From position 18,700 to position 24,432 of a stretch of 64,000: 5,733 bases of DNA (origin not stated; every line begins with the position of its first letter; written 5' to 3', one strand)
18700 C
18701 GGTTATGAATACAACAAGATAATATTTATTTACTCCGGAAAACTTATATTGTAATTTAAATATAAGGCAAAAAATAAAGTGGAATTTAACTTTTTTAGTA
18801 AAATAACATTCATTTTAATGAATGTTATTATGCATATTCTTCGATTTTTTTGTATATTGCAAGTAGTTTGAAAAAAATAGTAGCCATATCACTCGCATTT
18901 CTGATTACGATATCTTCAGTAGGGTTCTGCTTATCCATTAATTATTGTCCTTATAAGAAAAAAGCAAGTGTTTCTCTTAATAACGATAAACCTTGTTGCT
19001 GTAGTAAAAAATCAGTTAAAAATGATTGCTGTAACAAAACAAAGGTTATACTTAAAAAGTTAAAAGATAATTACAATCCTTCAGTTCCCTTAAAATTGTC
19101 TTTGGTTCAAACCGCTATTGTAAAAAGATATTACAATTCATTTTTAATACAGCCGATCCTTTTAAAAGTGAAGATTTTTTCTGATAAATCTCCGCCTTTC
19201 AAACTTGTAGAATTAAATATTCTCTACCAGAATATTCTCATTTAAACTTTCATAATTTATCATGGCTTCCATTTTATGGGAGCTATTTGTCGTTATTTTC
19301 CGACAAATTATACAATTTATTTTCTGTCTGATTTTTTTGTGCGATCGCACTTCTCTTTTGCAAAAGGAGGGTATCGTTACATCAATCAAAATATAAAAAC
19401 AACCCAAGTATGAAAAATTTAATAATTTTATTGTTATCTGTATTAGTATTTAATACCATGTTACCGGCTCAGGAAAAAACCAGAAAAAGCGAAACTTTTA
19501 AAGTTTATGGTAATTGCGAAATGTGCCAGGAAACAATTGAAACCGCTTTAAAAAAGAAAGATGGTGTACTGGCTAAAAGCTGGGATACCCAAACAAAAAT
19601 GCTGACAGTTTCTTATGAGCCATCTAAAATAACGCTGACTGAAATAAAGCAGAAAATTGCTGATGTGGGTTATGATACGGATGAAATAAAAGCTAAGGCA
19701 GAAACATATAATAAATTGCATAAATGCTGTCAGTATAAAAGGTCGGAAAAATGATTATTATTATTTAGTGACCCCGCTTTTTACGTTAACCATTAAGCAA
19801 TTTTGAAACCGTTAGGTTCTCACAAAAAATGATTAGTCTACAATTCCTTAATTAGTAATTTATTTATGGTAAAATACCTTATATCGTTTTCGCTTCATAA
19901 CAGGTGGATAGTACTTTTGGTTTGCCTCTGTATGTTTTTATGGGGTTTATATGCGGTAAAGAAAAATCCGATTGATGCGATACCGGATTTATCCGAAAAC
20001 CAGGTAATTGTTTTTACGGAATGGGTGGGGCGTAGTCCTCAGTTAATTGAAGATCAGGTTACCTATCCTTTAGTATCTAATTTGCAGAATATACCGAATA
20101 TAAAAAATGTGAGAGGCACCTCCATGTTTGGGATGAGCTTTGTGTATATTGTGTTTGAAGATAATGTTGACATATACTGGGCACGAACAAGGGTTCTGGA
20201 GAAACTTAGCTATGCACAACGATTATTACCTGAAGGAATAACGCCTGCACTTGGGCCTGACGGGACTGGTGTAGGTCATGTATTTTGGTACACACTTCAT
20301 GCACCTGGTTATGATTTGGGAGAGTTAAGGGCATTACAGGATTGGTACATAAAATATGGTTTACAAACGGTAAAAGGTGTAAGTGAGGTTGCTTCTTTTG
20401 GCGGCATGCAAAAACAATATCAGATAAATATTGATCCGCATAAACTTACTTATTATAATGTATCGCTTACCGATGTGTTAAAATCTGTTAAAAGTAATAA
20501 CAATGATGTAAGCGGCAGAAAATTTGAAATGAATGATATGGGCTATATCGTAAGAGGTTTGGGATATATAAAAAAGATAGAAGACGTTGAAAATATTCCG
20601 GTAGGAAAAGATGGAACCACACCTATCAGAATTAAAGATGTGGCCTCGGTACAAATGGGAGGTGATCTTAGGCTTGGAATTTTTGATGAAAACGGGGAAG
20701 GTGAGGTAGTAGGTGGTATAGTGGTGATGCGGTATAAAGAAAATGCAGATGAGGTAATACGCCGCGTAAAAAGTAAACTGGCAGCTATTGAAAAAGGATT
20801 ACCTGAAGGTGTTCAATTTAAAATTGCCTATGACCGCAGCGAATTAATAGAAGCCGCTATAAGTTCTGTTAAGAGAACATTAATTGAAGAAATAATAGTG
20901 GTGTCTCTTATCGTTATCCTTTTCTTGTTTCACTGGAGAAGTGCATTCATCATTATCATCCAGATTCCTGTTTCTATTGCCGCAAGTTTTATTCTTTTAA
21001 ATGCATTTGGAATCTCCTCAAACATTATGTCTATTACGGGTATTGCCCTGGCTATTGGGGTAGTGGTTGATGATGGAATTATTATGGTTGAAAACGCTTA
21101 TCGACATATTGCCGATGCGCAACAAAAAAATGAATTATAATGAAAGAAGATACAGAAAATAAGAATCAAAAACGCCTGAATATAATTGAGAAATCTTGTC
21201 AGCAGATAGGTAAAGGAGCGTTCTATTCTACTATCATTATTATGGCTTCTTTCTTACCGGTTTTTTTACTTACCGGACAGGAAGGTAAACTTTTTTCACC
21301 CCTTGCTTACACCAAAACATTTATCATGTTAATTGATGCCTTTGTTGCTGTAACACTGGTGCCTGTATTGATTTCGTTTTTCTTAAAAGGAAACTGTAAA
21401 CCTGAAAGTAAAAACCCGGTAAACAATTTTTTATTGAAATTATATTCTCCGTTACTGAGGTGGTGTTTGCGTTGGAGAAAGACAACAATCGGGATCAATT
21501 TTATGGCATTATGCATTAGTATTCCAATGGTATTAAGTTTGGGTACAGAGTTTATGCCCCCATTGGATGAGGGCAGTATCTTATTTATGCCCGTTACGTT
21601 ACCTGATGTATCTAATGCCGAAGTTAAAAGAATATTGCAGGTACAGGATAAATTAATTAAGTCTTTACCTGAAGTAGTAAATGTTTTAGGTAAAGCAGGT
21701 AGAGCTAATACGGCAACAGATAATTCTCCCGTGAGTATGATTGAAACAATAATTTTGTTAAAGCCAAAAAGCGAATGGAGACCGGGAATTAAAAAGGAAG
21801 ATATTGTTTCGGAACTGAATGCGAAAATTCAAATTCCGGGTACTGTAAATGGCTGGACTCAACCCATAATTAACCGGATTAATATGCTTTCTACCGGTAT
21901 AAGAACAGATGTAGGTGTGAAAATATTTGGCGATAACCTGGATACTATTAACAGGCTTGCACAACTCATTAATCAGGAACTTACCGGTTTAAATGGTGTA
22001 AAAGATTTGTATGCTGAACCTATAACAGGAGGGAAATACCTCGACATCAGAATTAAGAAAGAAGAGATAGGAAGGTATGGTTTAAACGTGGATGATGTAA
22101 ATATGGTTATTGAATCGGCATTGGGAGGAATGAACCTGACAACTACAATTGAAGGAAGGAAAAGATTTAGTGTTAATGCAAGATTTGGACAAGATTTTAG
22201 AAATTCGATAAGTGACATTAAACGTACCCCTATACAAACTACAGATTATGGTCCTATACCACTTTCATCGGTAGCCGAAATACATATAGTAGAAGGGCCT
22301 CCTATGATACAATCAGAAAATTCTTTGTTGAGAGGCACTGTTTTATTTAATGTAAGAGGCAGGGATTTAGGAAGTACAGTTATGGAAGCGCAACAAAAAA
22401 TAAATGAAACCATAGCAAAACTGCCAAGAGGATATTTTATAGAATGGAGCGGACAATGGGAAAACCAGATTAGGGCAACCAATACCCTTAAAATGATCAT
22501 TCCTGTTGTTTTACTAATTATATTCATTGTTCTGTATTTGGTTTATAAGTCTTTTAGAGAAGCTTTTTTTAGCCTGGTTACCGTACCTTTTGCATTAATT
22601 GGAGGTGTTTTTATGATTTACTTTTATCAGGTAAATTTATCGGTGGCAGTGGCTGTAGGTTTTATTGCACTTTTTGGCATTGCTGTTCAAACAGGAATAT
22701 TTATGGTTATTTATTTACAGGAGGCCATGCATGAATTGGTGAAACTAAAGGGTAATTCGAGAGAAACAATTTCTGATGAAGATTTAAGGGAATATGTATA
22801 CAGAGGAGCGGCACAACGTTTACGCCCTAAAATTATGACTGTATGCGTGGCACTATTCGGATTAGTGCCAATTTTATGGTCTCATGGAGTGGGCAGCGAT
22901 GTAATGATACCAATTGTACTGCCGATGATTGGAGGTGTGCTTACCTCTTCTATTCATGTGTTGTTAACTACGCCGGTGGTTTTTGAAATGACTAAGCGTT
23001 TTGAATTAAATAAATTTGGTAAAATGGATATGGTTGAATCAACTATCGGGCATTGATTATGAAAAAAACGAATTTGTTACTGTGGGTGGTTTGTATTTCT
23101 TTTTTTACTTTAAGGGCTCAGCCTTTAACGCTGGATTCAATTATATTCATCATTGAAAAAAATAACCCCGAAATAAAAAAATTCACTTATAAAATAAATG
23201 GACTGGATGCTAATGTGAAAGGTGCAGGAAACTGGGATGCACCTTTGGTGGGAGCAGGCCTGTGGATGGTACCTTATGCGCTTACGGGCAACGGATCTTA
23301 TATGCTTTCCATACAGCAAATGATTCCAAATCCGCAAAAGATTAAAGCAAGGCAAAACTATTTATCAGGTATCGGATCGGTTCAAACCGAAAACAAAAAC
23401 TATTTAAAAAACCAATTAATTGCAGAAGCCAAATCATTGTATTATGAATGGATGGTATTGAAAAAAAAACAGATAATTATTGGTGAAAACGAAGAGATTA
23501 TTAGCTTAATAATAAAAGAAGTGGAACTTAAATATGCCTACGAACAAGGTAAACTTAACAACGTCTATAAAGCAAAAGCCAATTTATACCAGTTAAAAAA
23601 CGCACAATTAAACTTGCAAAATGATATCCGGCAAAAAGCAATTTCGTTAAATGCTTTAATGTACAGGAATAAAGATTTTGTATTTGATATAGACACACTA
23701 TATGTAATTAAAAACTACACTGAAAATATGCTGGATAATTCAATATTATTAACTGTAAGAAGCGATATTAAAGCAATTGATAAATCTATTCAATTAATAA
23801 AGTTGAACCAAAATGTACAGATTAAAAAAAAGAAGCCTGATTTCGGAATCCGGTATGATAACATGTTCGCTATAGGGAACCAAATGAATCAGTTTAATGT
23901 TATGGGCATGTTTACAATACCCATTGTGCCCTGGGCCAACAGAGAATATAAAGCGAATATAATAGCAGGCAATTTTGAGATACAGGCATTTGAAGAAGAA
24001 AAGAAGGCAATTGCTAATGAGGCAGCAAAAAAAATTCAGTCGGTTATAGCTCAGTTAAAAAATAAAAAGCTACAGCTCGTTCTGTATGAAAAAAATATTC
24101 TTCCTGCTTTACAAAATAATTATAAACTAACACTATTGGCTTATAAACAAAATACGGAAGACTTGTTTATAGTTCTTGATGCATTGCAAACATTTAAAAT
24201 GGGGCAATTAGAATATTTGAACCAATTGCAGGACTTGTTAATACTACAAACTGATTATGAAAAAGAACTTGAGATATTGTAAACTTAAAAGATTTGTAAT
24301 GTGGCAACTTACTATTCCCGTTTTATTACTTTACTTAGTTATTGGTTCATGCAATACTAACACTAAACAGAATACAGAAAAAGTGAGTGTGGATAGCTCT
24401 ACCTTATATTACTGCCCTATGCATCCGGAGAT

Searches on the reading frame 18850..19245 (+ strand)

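Call 8: search_protein_families(library=pfam, proteins=[window:18850-19245:+], max_evalue=0.001)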
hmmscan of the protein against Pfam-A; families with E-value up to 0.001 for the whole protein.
window:18850-19245:+ (131 aa): 0 families

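Call 9: search_protein_families(library=ncbifam, proteins=[window:18850-19245:+], max_evalue=0.001)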
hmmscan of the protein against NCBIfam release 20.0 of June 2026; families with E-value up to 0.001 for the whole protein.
window:18850-19245:+ (131 aa): 1 family
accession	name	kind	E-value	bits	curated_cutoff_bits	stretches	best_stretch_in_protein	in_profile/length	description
NF047658.1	HYC_CC_PP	subfamily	1.3e-09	38.6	28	1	8-118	1-121/131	HYC_CC_PP family protein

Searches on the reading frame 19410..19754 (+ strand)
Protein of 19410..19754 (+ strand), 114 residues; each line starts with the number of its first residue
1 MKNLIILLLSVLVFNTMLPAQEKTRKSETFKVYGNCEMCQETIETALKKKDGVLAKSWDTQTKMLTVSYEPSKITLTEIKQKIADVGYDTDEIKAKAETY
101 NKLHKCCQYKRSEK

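Call 8: search_protein_families(library=pfam, proteins=[window:19410-19754:+], max_evalue=0.001)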
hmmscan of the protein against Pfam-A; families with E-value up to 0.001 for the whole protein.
window:19410-19754:+ (114 aa): 1 family
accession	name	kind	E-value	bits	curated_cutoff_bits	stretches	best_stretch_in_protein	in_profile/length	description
PF00403.32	HMA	-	4.2e-08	33.9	24.8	1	36-89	9-62/62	Heavy-metal-associated domain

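Call 9: search_protein_families(library=ncbifam, proteins=[window:19410-19754:+], max_evalue=0.001)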
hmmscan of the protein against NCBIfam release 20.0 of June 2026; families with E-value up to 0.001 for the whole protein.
window:19410-19754:+ (114 aa): 8 families
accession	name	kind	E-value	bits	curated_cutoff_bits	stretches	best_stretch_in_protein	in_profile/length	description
NF033795.1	chaper_CopZ_Bs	exception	2.3e-11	43.7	91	1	28-90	2-65/66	copper chaperone CopZ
NF033556.1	MerTP_fusion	equivalog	2.1e-10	40.5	180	1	20-89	114-184/186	mercuric transport protein MerTP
TIGR02052.1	MerP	equivalog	2.2e-08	34.5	92.55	1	1-89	1-87/92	mercury resistance system periplasmic binding protein MerP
NF033794.2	chaper_CopZ_Eh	exception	1e-07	32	95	1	29-91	3-66/68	copper chaperone CopZ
TIGR00003.1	TIGR00003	subfamily_domain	3.3e-06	27.2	62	1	29-90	3-65/66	copper ion binding protein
NF033553.1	MerP_Gpos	exception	1.3e-05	25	110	1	20-89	39-110/112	mercury resistance system substrate-binding protein MerP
NF041115.1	UxxU_metal_bind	equivalog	1.4e-05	25.2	95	1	35-91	14-70/74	metal-binding (seleno)protein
NF045683.1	MerT_CopZ_Se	exception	6.9e-05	22.4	375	1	23-90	159-227/235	MerT/CopZ fusion-like heavy metal transport selenoprotein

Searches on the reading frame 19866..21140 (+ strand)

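Call 8: search_protein_families(library=pfam, proteins=[window:19866-21140:+], max_evalue=0.001)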
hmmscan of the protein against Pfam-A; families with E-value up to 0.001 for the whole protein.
window:19866-21140:+ (424 aa): 1 family
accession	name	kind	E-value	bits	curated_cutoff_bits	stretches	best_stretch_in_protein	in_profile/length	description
PF00873.25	ACR_tran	-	9.2e-114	381.6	28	1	6-421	2-419/1021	AcrB/AcrD/AcrF family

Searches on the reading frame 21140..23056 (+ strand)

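Call 8: search_protein_families(library=pfam, proteins=[window:21140-23056:+], max_evalue=0.001)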
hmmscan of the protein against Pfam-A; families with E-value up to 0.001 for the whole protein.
window:21140-23056:+ (638 aa): 2 families
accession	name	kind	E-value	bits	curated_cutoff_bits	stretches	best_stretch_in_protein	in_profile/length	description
PF00873.25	ACR_tran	-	3e-130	436.2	28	1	6-617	414-1019/1021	AcrB/AcrD/AcrF family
PF03176.21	MMPL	-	1.4e-05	24.6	20.5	0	446-531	141-231/333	MMPL family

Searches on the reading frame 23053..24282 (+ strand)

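Call 8: search_protein_families(library=pfam, proteins=[window:23053-24282:+], max_evalue=0.001)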
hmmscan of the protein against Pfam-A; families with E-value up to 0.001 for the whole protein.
window:23053-24282:+ (409 aa): 1 family
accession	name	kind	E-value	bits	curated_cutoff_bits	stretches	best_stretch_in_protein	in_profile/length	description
PF02321.23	OEP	-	2.6e-17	63.7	22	2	236-403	12-183/187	Outer membrane efflux protein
